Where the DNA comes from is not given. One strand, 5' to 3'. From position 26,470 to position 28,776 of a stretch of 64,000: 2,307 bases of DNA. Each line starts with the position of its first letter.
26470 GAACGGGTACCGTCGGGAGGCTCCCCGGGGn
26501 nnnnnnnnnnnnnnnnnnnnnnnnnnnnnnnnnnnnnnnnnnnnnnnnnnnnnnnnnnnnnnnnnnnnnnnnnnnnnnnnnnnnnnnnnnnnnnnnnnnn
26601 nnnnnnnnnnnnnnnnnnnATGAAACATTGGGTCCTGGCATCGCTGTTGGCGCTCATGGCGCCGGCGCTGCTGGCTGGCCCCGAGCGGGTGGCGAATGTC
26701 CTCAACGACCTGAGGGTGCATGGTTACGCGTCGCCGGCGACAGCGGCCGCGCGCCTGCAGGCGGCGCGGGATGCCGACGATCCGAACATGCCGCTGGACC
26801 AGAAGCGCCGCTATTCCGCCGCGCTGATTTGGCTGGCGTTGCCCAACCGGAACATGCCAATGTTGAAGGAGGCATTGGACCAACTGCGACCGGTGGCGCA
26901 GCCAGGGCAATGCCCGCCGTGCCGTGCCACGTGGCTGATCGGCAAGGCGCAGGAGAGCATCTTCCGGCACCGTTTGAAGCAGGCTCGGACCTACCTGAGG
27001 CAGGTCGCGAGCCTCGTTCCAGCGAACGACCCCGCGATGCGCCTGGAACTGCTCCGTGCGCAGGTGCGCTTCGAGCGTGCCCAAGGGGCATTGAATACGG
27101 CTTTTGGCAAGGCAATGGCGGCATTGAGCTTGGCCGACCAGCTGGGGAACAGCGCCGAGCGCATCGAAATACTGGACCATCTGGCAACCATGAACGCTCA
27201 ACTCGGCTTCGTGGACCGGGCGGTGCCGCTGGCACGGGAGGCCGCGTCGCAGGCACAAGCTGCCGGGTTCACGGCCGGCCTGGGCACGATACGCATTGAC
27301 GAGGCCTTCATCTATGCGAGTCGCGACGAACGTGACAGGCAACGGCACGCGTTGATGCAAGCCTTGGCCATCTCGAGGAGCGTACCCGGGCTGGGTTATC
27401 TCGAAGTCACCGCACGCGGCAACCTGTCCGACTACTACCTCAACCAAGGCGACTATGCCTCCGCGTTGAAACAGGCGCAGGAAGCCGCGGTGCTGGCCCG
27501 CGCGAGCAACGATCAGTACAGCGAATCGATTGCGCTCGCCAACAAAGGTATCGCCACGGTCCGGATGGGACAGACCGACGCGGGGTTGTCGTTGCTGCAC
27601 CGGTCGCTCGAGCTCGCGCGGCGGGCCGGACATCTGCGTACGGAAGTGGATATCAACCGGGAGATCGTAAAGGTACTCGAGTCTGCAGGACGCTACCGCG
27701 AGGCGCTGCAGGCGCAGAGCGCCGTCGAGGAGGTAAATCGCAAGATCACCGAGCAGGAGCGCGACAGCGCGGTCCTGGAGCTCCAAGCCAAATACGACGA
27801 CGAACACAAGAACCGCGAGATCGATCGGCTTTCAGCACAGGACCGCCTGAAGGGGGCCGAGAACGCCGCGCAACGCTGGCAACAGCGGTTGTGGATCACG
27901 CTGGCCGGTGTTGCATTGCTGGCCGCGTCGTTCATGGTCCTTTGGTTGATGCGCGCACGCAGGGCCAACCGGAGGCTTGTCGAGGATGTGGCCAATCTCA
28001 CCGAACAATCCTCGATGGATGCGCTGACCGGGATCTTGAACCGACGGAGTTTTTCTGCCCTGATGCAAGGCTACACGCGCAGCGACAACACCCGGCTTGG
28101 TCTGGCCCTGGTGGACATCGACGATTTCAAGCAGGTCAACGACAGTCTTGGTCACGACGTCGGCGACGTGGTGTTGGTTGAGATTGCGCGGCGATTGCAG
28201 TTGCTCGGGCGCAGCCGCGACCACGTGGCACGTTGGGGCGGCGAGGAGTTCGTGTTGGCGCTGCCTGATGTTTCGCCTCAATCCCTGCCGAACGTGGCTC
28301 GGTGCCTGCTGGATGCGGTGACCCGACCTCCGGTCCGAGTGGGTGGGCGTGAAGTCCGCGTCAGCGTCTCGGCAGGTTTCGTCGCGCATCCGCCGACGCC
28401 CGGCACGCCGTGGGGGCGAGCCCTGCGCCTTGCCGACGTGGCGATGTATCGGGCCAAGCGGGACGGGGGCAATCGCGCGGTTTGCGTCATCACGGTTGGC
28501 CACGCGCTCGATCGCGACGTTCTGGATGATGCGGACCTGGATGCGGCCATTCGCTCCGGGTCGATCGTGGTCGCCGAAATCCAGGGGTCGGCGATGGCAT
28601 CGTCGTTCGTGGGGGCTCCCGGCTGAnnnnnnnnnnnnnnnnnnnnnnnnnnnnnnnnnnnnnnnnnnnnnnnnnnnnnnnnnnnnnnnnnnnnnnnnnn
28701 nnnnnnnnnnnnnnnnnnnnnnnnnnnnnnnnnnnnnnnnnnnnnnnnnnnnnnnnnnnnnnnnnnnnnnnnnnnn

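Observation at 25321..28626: Divergent GGDEF (TPR, I-site) and HD-GYP genes with back-to-back sigma-28 motifs, wedged between fleSR and fleQ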

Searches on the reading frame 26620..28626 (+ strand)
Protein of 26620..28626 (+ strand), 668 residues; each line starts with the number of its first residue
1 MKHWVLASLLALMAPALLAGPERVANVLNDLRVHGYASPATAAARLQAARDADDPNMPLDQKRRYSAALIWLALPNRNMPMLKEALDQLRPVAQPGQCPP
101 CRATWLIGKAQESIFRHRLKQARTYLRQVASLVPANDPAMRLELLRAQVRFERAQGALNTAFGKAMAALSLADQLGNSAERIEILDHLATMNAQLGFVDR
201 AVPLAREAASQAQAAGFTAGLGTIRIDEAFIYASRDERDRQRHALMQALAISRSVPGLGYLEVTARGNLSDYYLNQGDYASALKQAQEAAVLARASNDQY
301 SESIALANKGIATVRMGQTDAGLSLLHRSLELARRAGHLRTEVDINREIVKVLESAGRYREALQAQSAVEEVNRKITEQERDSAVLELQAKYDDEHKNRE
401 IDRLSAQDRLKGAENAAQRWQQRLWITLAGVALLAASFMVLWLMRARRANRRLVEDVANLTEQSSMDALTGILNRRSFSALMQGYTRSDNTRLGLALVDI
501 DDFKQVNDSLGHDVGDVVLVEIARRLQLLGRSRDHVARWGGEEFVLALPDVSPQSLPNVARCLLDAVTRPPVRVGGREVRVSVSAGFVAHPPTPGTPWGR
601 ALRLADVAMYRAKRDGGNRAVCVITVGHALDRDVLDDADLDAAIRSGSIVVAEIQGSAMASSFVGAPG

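Call 3: search_protein_families(library=pfam, proteins=[window:26620-28626:+])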
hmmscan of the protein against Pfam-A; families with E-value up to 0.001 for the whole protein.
window:26620-28626:+ (668 aa): 3 families
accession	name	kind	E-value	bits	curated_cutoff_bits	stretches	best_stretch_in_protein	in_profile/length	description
PF00990.26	GGDEF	-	5.3e-38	130.7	23.8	1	465-619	2-161/161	Diguanylate cyclase, GGDEF domain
PF13424.12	TPR_12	-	8.1e-09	36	30.1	2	243-289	24-71/77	Tetratricopeptide repeat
PF07719.23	TPR_2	-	0.00016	22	27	0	268-293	6-31/34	Tetratricopeptide repeat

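Call 8: find_homologous_proteins(query=window:26620-28626:+, max_evalue=1e-20)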
Query window:26620-28626:+ (668 aa): 19 proteins with E <= 1e-20 among 8000 candidates.
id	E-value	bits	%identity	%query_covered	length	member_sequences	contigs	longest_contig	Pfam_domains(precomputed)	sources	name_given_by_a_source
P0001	0.0e+0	1418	100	98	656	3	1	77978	PF13424.13,PF00990.27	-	-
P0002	0.0e+0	1084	76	100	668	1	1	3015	PF13424.13,PF00990.27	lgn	-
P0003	4.3e-233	794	57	100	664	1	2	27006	PF13424.13,PF00990.27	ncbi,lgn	ncbi:MAG: diguanylate cyclase domain-containing protein [Rhodanobacteraceae bacterium]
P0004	1.7e-229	782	57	100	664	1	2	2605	PF13424.13,PF00990.27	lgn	-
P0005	1.9e-220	752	58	98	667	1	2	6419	PF00990.27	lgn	-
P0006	2.2e-219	748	55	99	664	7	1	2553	PF13424.13,PF00990.27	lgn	-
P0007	4.5e-219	747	54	99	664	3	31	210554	PF13424.13,PF00990.27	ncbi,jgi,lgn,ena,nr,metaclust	ncbi:MAG: GGDEF domain-containing protein [Xanthomonadales bacterium]|nr:GGDEF domain-containing pro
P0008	3.7e-214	731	55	97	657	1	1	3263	PF13424.13,PF00990.27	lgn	-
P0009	4.6e-211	721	56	93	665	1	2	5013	PF13424.13,PF00990.27,PF07719.24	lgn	-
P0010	3.7e-210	718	55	99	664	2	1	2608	PF13424.13,PF00990.27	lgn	-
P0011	2.3e-207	709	54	96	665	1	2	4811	PF13424.13,PF00990.27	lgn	-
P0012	7.0e-205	700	55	92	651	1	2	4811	PF13424.13,PF00990.27,PF07719.24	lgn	-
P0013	7.1e-204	697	54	92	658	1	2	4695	PF13424.13,PF00990.27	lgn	-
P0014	2.6e-66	243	37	59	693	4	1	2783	PF13424.13,PF00990.27,PF07719.24,PF13374.13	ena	-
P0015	3.2e-62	229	32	84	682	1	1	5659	PF17874.8,PF13424.13,PF00990.27,PF07719.24,PF13374.13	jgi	jgi:diguanylate cyclase (GGDEF)-like protein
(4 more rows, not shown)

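Call 11: find_encoding_contigs(protein=P0007, flank=10000, max_places=6)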
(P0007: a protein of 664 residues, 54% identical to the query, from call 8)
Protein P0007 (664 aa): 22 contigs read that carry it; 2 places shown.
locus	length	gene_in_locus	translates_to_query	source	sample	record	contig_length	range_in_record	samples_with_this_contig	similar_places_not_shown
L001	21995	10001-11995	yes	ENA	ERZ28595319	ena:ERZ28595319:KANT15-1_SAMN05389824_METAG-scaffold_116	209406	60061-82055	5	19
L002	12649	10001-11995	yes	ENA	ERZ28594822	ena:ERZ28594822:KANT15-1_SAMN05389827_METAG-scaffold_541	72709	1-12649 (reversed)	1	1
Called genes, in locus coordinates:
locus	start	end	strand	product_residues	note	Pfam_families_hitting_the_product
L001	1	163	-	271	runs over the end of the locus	PF27507:DjlA_TM (weak), PF05099:TerB, PF00226:DnaJ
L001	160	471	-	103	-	PF00034:Cytochrom_C (weak)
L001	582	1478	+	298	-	PF01259:SAICAR_synt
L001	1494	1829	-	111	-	PF12973:Cupin_7, PF07883:Cupin_2 (weak)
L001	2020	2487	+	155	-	PF06127:Mpo1-like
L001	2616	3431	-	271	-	PF02265:S1-P1_nuclease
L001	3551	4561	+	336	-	PF00044:Gp_dh_N, PF02800:Gp_dh_C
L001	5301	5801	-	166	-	PF00578:AhpC-TSA, PF08534:Redoxin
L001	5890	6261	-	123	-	PF12797:Fer4_2 (faint), PF13237:Fer4_10 (faint), PF14697:Fer4_21 (faint), PF12838:Fer4_7 (weak), PF13187:Fer4_9 (weak), PF00037:Fer4, PF12837:Fer4_6 (weak), PF11953:DUF3470, +1 more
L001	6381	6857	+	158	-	-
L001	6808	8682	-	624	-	PF13424:TPR_12, PF00990:GGDEF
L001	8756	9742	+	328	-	PF01207:Dus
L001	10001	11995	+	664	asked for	PF13424:TPR_12, PF00990:GGDEF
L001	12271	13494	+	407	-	PF00438:S-AdoMet_synt_N, PF02772:S-AdoMet_synt_M, PF02773:S-AdoMet_synt_C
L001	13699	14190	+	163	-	-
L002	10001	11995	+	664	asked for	PF13424:TPR_12, PF00990:GGDEF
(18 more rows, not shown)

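Call 13: find_encoding_contigs(protein=P0003, flank=10000, max_places=4)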
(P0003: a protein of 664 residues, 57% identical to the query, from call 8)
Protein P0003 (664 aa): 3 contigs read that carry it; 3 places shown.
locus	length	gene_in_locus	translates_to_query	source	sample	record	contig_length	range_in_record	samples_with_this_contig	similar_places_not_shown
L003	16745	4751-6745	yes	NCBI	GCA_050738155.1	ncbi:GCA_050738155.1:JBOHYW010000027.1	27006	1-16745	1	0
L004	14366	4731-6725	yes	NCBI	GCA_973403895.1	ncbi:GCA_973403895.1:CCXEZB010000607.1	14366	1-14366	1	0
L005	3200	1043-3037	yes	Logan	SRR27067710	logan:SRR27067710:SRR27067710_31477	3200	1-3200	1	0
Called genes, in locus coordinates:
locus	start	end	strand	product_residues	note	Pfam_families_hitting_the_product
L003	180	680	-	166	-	PF00578:AhpC-TSA, PF08534:Redoxin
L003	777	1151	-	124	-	PF12797:Fer4_2 (faint), PF13237:Fer4_10 (faint), PF14697:Fer4_21 (faint), PF12838:Fer4_7 (weak), PF13187:Fer4_9 (weak), PF00037:Fer4, PF12837:Fer4_6 (weak), PF11953:DUF3470, +1 more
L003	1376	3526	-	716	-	PF13424:TPR_12 (faint), PF00990:GGDEF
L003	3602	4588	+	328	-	PF01207:Dus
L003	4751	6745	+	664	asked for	PF13424:TPR_12 (weak), PF00990:GGDEF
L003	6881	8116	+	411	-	PF00438:S-AdoMet_synt_N, PF02772:S-AdoMet_synt_M, PF02773:S-AdoMet_synt_C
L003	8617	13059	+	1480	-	PF00310:GATase_2, PF04898:Glu_syn_central, PF01645:Glu_synthase, PF01070:FMN_dh (weak), PF01493:GXGXG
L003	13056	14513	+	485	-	PF14691:Fer4_20, PF07992:Pyr_redox_2, PF13450:NAD_binding_8, PF13738:Pyr_redox_3 (faint), PF00070:Pyr_redox (weak)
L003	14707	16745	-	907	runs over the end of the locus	PF00311:PEPcase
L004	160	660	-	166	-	PF00578:AhpC-TSA, PF08534:Redoxin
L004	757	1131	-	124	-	PF12837:Fer4_6 (faint), PF11953:DUF3470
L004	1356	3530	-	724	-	PF13424:TPR_12 (faint), PF00990:GGDEF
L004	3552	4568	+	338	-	PF01207:Dus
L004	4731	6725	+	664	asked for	PF13424:TPR_12 (weak), PF00990:GGDEF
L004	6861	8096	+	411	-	PF00438:S-AdoMet_synt_N, PF02772:S-AdoMet_synt_M, PF02773:S-AdoMet_synt_C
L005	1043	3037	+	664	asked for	PF13424:TPR_12 (weak), PF00990:GGDEF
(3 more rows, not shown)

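Call 14: find_encoding_contigs(protein=P0002, flank=10000, max_places=4)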
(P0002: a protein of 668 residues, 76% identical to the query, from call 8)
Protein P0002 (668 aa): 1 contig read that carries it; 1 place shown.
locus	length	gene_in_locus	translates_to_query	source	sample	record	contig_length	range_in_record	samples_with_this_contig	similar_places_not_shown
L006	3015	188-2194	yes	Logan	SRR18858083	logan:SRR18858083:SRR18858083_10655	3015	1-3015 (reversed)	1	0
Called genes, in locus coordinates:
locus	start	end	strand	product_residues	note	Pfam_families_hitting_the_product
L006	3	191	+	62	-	?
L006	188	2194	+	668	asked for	PF13424:TPR_12 (faint), PF00990:GGDEF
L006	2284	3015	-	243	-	?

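Call 20: find_related_loci(query=A1, collection=genome_contigs, flank=6000)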
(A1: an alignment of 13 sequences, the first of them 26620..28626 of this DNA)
Query A1 (668 aa) in genome_contigs; peptide patterns used: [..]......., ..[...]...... (x = any residue, [..] = any of these).
600 stretches matched a pattern (row limit reached: there are more); 597 encode a relative of the query (tblastn E <= 1e-3); the best 80 are kept; 80 distinct loci.
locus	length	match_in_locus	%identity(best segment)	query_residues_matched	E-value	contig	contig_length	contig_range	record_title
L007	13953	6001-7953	37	14-658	6e-101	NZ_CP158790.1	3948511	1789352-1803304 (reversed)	Stenotrophomonas nitritireducens strain STE1 chromosome, complete genome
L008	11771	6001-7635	34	116-656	1e-70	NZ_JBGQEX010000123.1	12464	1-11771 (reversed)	MAG: Piscinibacter sp. isolate OBJ2_061818_090_67 k141_1031563_length_12464_cov_15.7760, whole genome shotgun sequence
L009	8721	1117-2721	32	144-668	2e-68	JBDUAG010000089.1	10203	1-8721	MAG: Burkholderiales bacterium isolate cluster4_bin.185 NODE_17948_length_10203_cov_11.089180, whole genome shotgun sequ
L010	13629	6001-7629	32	118-656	4e-68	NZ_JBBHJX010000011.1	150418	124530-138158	Paucibacter hankyongi strain AS339 11, whole genome shotgun sequence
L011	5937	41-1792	32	81-656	2e-66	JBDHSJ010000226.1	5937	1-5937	MAG: Burkholderiaceae bacterium isolate AS-MICRO-OLR.24 NODE_70212_length_5937_cov_6.943604, whole genome shotgun sequen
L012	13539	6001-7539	33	155-656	6e-63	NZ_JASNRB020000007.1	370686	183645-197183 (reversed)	Massilia sp. YIM B02787 NODE_7_length_370686_cov_124.512656, whole genome shotgun sequence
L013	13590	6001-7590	33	155-667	3e-62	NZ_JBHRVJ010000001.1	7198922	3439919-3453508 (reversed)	Rugamonas sp. CCM 8940 GCM70018930_2, whole genome shotgun sequence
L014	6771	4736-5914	35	240-623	3e-61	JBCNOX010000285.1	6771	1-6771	MAG: Pseudoduganella sp. isolate SMAGNO138 Contig285, whole genome shotgun sequence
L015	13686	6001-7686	31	103-656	4e-60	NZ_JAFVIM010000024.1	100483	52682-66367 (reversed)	Massilia oculi strain HYUMC2021 contig24, whole genome shotgun sequence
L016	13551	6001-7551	32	155-667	4e-57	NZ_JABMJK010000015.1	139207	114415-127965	Duganella sp. SG902 Ga0365368_15, whole genome shotgun sequence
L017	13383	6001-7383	34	213-663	8e-56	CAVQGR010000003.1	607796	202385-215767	MAG: uncultured beta proteobacterium isolate MFD09779.bin.3.448 genome assembly, contig: contig_35525, whole genome shot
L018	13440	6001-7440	33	153-623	2e-54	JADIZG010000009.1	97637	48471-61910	MAG: Betaproteobacteria bacterium isolate AalE_18-Q3-R2-46_MAXAC.086 tig00010747-10-974230, whole genome shotgun sequenc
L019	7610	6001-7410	33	156-623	3e-53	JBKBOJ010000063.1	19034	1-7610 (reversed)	MAG: Roseateles sp. isolate 21I_061.bin.30 NODE_1373_length_19034_cov_4.785491, whole genome shotgun sequence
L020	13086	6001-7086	36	268-626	1e-52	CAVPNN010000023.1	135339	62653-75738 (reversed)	MAG: uncultured beta proteobacterium isolate MFD09964.bin.1.44 genome assembly, contig: contig_61655, whole genome shotg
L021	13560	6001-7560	30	133-658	3e-53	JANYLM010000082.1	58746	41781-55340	MAG: Gammaproteobacteria bacterium isolate GL140_6_metabinner_39 GL140_6_k141_2231345, whole genome shotgun sequence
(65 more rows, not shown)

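Call 37: find_encoding_contigs(protein=P0005, flank=5000, max_places=2)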
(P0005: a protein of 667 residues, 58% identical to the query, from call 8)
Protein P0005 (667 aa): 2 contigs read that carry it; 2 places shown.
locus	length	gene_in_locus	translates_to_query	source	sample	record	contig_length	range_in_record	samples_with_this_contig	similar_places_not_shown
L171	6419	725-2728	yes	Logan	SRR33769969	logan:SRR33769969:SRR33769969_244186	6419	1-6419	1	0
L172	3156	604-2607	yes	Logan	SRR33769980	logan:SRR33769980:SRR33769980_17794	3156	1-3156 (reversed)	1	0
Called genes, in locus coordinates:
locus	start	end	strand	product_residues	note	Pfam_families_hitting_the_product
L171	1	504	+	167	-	?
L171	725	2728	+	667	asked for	PF00990:GGDEF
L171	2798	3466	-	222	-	PF01323:DSBA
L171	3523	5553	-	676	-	PF00089:Trypsin (weak), PF13365:Trypsin_2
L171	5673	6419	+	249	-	?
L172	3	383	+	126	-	?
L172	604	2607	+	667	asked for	PF00990:GGDEF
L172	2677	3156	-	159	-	?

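Call 38: find_encoding_contigs(protein=P0011, flank=5000, max_places=2)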
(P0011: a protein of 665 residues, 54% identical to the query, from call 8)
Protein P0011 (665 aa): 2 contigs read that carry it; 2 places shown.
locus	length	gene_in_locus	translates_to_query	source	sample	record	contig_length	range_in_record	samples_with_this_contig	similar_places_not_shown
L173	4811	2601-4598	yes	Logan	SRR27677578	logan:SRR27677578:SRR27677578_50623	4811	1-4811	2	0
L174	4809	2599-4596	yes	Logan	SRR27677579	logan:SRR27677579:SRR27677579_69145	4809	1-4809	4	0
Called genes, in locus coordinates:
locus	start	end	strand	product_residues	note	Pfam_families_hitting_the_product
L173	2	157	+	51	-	?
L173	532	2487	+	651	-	PF07719:TPR_2 (faint), PF13424:TPR_12 (weak), PF00990:GGDEF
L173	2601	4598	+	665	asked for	PF13424:TPR_12 (weak), PF00990:GGDEF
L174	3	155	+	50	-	?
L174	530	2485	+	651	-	PF07719:TPR_2 (faint), PF13424:TPR_12 (weak), PF00990:GGDEF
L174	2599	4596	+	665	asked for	PF13424:TPR_12 (weak), PF00990:GGDEF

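Call 39: find_encoding_contigs(protein=P0009, flank=5000, max_places=2)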
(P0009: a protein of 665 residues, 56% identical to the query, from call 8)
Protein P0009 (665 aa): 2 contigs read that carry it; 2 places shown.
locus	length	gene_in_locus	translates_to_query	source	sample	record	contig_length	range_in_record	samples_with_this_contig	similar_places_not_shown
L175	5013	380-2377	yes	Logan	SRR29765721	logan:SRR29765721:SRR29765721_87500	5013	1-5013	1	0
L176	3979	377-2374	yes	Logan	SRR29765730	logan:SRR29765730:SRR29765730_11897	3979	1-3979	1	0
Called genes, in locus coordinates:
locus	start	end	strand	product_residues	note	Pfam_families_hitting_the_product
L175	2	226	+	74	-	?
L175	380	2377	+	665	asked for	PF07719:TPR_2 (faint), PF13424:TPR_12, PF00990:GGDEF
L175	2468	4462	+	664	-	PF07719:TPR_2 (faint), PF00990:GGDEF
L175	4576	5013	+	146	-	?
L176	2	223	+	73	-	?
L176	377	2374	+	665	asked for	PF07719:TPR_2 (faint), PF13424:TPR_12, PF00990:GGDEF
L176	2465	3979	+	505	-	?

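Call 74: search_protein_families(library=ncbifam, proteins=[window:26620-28626:+], max_evalue=0.00001)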
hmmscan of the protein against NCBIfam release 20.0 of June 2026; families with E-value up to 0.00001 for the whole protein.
window:26620-28626:+ (668 aa): 20 families
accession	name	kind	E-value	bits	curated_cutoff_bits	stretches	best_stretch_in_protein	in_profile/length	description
NF038266.1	diguan_SiaD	equivalog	1.9e-39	135.6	290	1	453-619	83-251/252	biofilm regulation diguanylate cyclase SiaD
TIGR00254.1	GGDEF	domain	6.4e-36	123.6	37.4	1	461-621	2-165/168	diguanylate cyclase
NF007380.0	PRK09894.1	equivalog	5e-35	121.3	256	1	458-623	123-287/296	diguanylate cyclase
NF007423.1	PRK09966.1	equivalog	3.4e-34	118.4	325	1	448-613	223-390/390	diguanylate cyclase DgcN/YfiN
NF007135.0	PRK09581.1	equivalog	4.6e-33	114.7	474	1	444-622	272-454/457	PleD family two-component system response regulator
NF007474.0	PRK10060.1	equivalog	3.8e-25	88.2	782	1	459-646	232-415/663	cyclic di-GMP phosphodiesterase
NF007298.0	PRK09776.1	equivalog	8.8e-25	86.8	1135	1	459-620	679-842/1111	diguanylate cyclase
NF047654.1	DiguCycDgcRLepto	equivalog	4.9e-24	84.8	500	1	458-621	127-294/295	diguanylate cyclase DgcR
NF041606.1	dguan_cyc_DgcA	equivalog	1.2e-23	83.6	370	1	458-621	172-337/340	diguanylate cyclase DgcA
NF007599.0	PRK10245.1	equivalog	5.2e-23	81.1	402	1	423-620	173-367/371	diguanylate cyclase AdrA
NF045675.1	PhdiestaseDibA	equivalog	2.9e-22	78.8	980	1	459-617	198-358/623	phosphodiesterase DibA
NF053781.1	cdiGMPphdstlr2612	equivalog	1.8e-21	75.6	1600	1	450-643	826-1023/1268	Tlr1612 family c-di-GMP phosphodiesterase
NF052458.1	PhdiestGepA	equivalog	4.5e-18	64.8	1200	1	457-618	418-572/840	phosphodiesterase GepA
NF051473.1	DigCycDgcsShew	equivalog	2e-17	63.5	400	1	459-618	130-286/291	diguanylate cyclase DgcS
NF047872.1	GGDEF_GdpS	equivalog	2.4e-17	63.2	400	1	452-620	175-347/355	GGDEF domain-containing protein GdpS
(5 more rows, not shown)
